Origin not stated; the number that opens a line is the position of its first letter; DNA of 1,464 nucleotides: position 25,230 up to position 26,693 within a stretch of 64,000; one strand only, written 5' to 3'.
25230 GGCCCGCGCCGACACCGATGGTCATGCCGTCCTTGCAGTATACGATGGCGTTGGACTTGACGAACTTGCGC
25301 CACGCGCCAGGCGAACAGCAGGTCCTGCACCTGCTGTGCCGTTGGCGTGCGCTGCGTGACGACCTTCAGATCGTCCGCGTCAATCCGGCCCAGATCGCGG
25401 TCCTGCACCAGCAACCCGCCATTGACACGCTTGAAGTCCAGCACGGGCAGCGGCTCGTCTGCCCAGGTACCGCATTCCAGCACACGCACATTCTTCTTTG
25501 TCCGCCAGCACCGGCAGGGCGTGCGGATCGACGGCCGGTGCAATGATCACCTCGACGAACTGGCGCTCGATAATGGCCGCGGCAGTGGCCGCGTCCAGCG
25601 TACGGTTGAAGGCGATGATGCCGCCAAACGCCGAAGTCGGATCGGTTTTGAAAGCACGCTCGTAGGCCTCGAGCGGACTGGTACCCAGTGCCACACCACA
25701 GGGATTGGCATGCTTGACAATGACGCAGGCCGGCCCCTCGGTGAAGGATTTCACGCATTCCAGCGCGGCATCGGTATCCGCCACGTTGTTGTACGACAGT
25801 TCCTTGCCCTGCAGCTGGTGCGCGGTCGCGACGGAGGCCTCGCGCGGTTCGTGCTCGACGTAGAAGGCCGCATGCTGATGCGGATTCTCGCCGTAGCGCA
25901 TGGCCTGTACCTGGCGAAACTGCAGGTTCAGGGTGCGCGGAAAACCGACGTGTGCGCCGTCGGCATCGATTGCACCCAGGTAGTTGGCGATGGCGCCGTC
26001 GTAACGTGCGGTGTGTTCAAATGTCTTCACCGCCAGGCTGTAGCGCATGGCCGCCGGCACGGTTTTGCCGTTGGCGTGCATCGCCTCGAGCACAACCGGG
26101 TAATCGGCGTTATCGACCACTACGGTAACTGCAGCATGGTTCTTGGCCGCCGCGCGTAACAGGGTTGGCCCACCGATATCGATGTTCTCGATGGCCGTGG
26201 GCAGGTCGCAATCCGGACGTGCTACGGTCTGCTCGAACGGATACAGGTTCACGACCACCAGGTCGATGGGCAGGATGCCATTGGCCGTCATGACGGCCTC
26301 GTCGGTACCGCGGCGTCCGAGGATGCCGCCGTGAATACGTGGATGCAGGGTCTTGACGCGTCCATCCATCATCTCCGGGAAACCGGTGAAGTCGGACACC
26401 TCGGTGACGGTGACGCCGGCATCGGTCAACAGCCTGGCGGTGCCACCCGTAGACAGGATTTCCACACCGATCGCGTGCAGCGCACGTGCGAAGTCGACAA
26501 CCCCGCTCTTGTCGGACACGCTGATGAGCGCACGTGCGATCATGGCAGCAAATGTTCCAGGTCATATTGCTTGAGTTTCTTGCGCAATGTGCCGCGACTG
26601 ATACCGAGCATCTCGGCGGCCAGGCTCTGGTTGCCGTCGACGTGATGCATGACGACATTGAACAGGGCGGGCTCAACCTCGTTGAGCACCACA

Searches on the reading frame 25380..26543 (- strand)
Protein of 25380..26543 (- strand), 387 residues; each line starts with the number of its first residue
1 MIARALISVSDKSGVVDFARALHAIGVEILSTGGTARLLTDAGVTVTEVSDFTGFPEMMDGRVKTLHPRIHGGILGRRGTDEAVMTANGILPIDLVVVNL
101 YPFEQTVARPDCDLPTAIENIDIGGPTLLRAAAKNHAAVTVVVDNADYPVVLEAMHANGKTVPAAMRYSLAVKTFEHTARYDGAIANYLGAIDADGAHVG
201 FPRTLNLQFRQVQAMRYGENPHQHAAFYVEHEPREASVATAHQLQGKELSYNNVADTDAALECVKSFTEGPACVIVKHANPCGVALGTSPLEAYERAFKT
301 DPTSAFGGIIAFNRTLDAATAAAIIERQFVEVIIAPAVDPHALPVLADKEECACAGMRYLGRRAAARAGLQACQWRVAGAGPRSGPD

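Call 25: search_protein_families(library=pfam, proteins=[window:25380-26543:-])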
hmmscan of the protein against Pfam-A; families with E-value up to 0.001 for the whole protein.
window:25380-26543:- (387 aa): 2 families
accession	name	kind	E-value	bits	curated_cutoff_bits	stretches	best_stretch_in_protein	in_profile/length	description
PF01808.24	AICARFT_IMPCHas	-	3.2e-84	283.5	25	1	132-352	1-213/311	AICARFT/IMPCHase bienzyme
PF02142.27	MGS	-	5.8e-25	87.7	24.1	1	14-127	1-94/94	MGS-like domain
